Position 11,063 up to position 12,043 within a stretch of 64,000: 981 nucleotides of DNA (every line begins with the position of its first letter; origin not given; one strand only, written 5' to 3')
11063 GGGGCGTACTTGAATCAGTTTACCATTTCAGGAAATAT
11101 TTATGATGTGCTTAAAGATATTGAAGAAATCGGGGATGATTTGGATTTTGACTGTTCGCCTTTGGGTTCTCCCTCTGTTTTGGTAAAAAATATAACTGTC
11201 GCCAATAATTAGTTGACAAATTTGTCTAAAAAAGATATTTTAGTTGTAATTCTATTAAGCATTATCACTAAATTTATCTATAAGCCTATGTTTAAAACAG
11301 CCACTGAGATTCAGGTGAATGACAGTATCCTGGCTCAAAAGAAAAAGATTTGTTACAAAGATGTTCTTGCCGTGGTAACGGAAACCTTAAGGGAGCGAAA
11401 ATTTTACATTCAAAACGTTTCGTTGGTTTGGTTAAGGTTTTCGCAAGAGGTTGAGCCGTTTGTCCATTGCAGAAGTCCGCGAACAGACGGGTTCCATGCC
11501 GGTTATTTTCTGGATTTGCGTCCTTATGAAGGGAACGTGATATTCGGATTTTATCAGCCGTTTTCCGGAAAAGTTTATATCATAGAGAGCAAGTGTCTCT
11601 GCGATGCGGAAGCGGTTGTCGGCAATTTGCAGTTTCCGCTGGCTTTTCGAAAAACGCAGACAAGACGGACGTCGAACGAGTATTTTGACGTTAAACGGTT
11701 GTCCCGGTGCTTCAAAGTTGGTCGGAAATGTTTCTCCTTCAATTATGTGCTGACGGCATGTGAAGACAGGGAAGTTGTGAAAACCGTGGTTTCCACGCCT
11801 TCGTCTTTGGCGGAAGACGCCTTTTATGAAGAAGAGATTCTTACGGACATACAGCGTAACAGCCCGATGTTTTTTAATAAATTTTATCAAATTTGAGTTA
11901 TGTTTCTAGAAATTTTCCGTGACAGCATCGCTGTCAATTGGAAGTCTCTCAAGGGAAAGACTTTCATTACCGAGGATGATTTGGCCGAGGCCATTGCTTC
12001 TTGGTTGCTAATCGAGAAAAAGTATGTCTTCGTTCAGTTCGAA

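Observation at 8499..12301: Two uncharacterized proteins translationally coupled downstream of tldD-pmbA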

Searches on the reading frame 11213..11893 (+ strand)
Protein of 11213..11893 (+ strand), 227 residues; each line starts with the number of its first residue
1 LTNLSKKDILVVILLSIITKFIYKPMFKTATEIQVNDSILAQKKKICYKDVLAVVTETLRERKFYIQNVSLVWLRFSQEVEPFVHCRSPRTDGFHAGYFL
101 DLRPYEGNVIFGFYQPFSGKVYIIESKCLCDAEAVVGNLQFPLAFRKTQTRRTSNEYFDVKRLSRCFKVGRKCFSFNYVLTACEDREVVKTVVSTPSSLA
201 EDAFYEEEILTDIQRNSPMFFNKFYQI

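Call 5: search_protein_families(library=pfam, proteins=[window:11213-11893:+], max_evalue=1)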
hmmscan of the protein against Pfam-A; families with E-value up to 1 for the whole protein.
window:11213-11893:+ (227 aa): 0 families

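Call 6: search_protein_families(library=ncbifam, proteins=[window:11213-11893:+], max_evalue=1)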
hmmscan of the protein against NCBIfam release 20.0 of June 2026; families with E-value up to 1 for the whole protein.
window:11213-11893:+ (227 aa): 0 families

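Call 7: find_homologous_proteins(query=window:11213-11893:+, max_evalue=0.01)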
Query window:11213-11893:+ (227 aa): 3 proteins with E <= 0.01 among 329 candidates.
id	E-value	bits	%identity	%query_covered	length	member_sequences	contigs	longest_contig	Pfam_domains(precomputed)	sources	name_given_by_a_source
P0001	5.3e-145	498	99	99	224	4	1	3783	-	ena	-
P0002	9.9e-93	328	75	88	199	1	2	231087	-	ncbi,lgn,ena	-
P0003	2.0e-83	297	67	88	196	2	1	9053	-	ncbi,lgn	-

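Call 11: find_encoding_contigs(protein=P0002, flank=10000, max_places=4)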
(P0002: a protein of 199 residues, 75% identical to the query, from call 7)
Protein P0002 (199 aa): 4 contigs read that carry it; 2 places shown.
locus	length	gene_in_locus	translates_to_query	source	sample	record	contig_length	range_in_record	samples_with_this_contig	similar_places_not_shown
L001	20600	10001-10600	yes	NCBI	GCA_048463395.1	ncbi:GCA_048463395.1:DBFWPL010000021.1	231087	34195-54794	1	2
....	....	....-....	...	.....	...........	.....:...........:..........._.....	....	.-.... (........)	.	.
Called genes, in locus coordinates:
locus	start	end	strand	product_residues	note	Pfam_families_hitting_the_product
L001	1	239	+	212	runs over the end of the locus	PF02677:QueH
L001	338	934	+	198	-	PF01725:Ham1p_like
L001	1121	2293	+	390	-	PF05193:Peptidase_M16_C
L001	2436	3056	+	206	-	PF01351:RNase_HII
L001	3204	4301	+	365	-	PF01555:N6_N4_Mtase, PF18755:RAMA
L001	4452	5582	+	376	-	PF02541:Ppx-GppA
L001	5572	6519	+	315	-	PF02541:Ppx-GppA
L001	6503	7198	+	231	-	PF01728:FtsJ, PF13847:Methyltransf_31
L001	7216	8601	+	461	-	PF01523:PmbA_TldD_1st, PF19290:PmbA_TldD_2nd, PF19289:PmbA_TldD_3rd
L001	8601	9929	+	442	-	PF19290:PmbA_TldD_2nd, PF19289:PmbA_TldD_3rd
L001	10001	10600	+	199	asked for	-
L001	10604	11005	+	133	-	-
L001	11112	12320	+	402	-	PF01209:Ubie_methyltran (weak), PF01189:Methyltr_RsmB-F, PF13847:Methyltransf_31 (weak)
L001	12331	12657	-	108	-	PF01312:Bac_export_2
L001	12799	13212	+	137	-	PF00460:Flg_bb_rod (weak)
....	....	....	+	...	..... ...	-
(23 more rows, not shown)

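Call 12: find_encoding_contigs(protein=P0003, flank=10000, max_places=4)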
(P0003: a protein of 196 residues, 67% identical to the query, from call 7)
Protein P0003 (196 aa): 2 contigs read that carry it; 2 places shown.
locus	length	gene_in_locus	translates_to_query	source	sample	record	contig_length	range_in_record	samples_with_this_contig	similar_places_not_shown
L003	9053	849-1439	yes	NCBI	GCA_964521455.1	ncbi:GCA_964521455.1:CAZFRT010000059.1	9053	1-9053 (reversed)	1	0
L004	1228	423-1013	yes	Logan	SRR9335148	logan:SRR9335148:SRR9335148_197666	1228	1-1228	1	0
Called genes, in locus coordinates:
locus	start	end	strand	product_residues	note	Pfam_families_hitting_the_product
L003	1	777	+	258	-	?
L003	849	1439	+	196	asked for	-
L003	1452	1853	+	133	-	-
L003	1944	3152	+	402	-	PF01209:Ubie_methyltran (weak), PF01189:Methyltr_RsmB-F, PF13847:Methyltransf_31 (weak)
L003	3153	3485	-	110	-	PF01312:Bac_export_2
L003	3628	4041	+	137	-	PF00460:Flg_bb_rod (weak)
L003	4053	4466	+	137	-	PF00460:Flg_bb_rod (faint), PF06429:Flg_bbr_C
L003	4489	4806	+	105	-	PF02049:FliE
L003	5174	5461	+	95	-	-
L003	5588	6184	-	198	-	-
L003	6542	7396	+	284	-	-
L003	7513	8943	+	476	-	PF03448:MgtE_N, PF00571:CBS (weak), PF01769:MgtE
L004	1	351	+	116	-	?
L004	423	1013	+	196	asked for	-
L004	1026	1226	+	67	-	?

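Call 17: search_protein_families(library=padloc, proteins=[window:11288-11893:+], max_evalue=1)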
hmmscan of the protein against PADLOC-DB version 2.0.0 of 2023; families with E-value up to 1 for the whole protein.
window:11288-11893:+ (202 aa): 0 families

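Call 18: search_protein_families(library=phrogs, proteins=[window:11288-11893:+], max_evalue=1)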
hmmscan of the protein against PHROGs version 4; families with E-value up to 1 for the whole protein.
window:11288-11893:+ (202 aa): 0 families

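Call 32: predict_structure(alignment_id=A5)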
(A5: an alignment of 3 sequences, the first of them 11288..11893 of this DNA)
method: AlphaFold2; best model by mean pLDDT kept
length: 202 residues; sequences in the alignment: 3
mean_pLDDT: 41.9   pTM: 0.48
mean pLDDT of the five models: 41.9, 41.0, 40.4, 40.3, 40.3
residues with pLDDT >= 90: 0; 70-90: 17; 50-70: 51; < 50: 134
segments of 3 or more residues with pLDDT < 50: 1-4, 18-21, 48-70, 103-202
pLDDT, mean of each block of 10 residues (from residue 1): 55 53 62 80 54 29 31 62 59 65 38 24 31 34 34 34 24 25 24 24 23
secondary structure, 60 per line:
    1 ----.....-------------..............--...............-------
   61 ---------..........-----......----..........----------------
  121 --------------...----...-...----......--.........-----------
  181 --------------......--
elements in order: E5-9 H23-36 E39-53 E70-79 E85-90 E95-100 H101-104 E135-137 E142-144 E153-158 H161-169 H195-200

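Call 34: search_protein_representatives(alignment_id=A5)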
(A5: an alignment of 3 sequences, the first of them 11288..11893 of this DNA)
Query: 3 sequences, 199 profile positions. Proteins with E-value up to 0.001 (for the whole library): 14; up to 1e-10: 9; up to 1e-30: 3. The best 14 are listed.
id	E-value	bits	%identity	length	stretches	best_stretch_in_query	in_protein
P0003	2.8e-116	402.5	-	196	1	1-199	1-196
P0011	8.0e-52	192.1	-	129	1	1-123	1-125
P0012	1.4e-40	155.4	-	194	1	8-196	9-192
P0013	8.2e-25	103.9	-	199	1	9-197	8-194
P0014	1.1e-24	103.6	-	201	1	8-196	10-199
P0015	9.3e-24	100.5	-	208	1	9-197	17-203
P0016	3.5e-17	79.0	-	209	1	8-197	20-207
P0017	9.4e-17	77.6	-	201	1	4-198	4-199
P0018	7.6e-13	64.9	-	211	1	8-186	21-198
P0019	4.1e-08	49.4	-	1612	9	73-115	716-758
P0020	2.0e-07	47.2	-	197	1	8-165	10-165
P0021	9.7e-07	44.9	-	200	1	10-105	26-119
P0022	3.8e-06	43.0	-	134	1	61-161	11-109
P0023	7.8e-04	35.5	-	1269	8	118-157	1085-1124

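Call 36: find_encoding_contigs(protein=P0012, flank=8000, max_places=3)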
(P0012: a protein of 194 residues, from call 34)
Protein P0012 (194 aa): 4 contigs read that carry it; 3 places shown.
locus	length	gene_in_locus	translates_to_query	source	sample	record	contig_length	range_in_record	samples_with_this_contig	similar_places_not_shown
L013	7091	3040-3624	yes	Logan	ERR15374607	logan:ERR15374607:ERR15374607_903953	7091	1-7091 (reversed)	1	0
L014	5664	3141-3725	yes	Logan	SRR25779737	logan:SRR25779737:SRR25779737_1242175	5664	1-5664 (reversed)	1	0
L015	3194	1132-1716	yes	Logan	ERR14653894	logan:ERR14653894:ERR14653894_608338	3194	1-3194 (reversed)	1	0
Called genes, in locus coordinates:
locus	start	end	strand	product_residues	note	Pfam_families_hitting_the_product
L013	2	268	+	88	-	?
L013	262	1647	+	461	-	PF01523:PmbA_TldD_1st, PF19290:PmbA_TldD_2nd, PF19289:PmbA_TldD_3rd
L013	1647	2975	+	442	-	PF19290:PmbA_TldD_2nd, PF19289:PmbA_TldD_3rd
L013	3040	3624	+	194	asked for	-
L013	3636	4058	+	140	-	-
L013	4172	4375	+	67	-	PF07866:DUF1653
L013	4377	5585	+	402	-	PF01209:Ubie_methyltran (faint), PF01189:Methyltr_RsmB-F, PF13847:Methyltransf_31 (weak)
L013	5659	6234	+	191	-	-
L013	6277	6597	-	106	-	PF01312:Bac_export_2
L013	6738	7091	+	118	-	?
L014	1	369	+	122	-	?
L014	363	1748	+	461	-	PF01523:PmbA_TldD_1st, PF19290:PmbA_TldD_2nd, PF19289:PmbA_TldD_3rd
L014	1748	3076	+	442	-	PF19290:PmbA_TldD_2nd, PF19289:PmbA_TldD_3rd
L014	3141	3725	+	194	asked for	-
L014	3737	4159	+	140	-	-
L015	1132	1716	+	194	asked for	-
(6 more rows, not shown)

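Call 37: find_encoding_contigs(protein=P0013, flank=8000, max_places=3)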
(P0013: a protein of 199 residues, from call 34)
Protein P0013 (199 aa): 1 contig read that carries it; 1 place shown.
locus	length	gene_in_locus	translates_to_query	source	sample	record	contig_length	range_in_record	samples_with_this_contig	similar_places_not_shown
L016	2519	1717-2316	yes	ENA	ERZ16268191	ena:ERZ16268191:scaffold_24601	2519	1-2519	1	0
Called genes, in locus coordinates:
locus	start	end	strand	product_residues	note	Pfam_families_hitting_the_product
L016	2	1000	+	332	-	?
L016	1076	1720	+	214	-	-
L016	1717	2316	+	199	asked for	-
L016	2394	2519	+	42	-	?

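Call 40: find_encoding_contigs(protein=P0017, flank=8000, max_places=3)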
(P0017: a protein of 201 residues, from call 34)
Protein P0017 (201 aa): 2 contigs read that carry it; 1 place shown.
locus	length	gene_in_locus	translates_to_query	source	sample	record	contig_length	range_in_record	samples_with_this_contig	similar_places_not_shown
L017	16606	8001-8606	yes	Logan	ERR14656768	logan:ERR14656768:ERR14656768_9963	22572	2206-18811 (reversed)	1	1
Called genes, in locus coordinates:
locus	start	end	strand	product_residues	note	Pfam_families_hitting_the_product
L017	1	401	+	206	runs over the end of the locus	PF01351:RNase_HII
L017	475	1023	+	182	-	-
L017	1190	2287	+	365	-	PF01555:N6_N4_Mtase, PF18755:RAMA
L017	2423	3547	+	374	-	PF02541:Ppx-GppA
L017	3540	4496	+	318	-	PF02541:Ppx-GppA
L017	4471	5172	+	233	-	PF01728:FtsJ, PF13847:Methyltransf_31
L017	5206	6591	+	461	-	PF01523:PmbA_TldD_1st, PF19290:PmbA_TldD_2nd, PF19289:PmbA_TldD_3rd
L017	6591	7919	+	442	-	PF19290:PmbA_TldD_2nd, PF19289:PmbA_TldD_3rd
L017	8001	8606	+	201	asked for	-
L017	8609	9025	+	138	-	-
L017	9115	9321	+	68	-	PF07866:DUF1653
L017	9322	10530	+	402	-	PF01209:Ubie_methyltran (faint), PF01189:Methyltr_RsmB-F, PF13847:Methyltransf_31 (weak)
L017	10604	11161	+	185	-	-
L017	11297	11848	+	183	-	-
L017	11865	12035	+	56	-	-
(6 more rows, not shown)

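Call 41: find_encoding_contigs(protein=P0016, flank=8000, max_places=3)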
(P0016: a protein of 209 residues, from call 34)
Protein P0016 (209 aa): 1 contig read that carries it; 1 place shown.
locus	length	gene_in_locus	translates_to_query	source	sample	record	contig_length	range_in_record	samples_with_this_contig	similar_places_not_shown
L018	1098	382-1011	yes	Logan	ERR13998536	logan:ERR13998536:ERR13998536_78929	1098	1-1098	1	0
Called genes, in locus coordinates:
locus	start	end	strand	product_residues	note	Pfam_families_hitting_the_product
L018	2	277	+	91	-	?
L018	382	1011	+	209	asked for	-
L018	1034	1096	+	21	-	?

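Call 42: find_encoding_contigs(protein=P0020, flank=8000, max_places=3)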
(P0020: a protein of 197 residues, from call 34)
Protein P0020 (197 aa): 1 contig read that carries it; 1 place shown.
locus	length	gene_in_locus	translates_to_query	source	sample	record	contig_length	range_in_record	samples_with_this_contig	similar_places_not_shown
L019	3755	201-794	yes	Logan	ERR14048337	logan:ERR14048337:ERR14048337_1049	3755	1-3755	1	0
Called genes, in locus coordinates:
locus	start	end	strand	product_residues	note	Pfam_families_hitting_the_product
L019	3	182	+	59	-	?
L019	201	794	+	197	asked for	-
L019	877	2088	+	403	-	PF01189:Methyltr_RsmB-F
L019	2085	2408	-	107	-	PF01312:Bac_export_2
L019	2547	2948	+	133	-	PF00460:Flg_bb_rod (weak)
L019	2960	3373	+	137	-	PF00460:Flg_bb_rod (weak), PF06429:Flg_bbr_C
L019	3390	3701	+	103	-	PF02049:FliE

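Call 52: search_solved_structures(query=A6, max_evalue=10)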
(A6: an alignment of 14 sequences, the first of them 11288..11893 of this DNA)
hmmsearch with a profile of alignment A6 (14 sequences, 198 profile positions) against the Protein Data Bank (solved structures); distinct sequences matched with E-value up to 10: 1.
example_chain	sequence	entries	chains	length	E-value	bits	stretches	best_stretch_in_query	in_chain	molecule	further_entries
6f0k_A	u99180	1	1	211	1.4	12.1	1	92-181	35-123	Cytochrome c family protein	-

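Call 56: find_related_loci(query=A9, collection=metagenome_contigs, flank=6000)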
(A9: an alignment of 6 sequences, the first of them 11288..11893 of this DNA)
Query A9 (202 aa) in metagenome_contigs; peptide patterns used: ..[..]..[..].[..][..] (x = any residue, [..] = any of these).
100 stretches matched a pattern; 16 encode a relative of the query (tblastn E <= 1e-3); 16 distinct loci.
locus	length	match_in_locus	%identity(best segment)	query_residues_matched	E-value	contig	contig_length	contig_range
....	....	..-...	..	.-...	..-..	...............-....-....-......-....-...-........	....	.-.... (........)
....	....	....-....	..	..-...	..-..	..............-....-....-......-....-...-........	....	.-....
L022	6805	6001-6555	29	10-197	2e-19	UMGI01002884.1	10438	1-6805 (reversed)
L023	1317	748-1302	29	10-197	2e-19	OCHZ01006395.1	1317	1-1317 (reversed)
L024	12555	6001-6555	29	10-197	2e-19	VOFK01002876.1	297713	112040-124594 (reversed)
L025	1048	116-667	29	10-196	1e-19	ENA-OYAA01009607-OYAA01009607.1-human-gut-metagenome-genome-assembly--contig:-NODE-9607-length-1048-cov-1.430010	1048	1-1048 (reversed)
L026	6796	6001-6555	29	10-197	2e-19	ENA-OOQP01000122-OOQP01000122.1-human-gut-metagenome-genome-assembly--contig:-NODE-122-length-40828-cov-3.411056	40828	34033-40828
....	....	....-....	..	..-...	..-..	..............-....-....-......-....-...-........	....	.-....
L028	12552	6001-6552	29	10-196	6e-13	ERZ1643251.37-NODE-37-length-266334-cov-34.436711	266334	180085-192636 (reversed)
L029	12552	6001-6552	29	10-196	6e-13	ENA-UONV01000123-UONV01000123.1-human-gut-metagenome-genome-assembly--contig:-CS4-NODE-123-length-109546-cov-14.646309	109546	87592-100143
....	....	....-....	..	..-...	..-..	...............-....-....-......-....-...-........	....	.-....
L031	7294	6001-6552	29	10-196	6e-13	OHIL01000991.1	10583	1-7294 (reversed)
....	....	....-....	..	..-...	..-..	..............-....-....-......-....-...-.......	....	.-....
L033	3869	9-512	29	26-196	3e-10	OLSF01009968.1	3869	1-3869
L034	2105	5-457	29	43-196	9e-8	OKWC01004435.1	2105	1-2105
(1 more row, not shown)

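Call 60: search_protein_families(library=pfam, alignment_id=A6, max_evalue=10)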
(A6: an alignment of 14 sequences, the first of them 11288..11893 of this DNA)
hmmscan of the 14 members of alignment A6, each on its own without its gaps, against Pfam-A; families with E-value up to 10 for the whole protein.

A. member 1, window:11288-11893:+ (202 aa): 0 families

B. families by the number of members that match (of 14 scanned): 6 families
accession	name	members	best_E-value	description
PF24818.1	PH_TRF2_HOY1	1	0.025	TRF2/HOY1 PH-like domain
PF18474.7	DUF5614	1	0.058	Family of unknown function (DUF5614)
PF04675.19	DNA_ligase_A_N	1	0.11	DNA ligase N terminus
PF11214.13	Med2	1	0.13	Mediator complex subunit 2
PF07379.16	DUF1494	1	0.15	Protein of unknown function (DUF1494)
PF18273.6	T3RM_EcoP15I_C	1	0.25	Type III R-M EcoP15I C-terminal domain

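Call 72: find_related_loci(query=A9, collection=viral_contigs, flank=5000)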
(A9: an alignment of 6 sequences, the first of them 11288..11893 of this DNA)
Query A9 (202 aa) in viral_contigs; peptide patterns used: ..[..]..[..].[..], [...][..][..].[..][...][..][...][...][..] (x = any residue, [..] = any of these).
185 stretches matched a pattern, but none encodes a relative of the query by tblastn (E <= 1e-3).
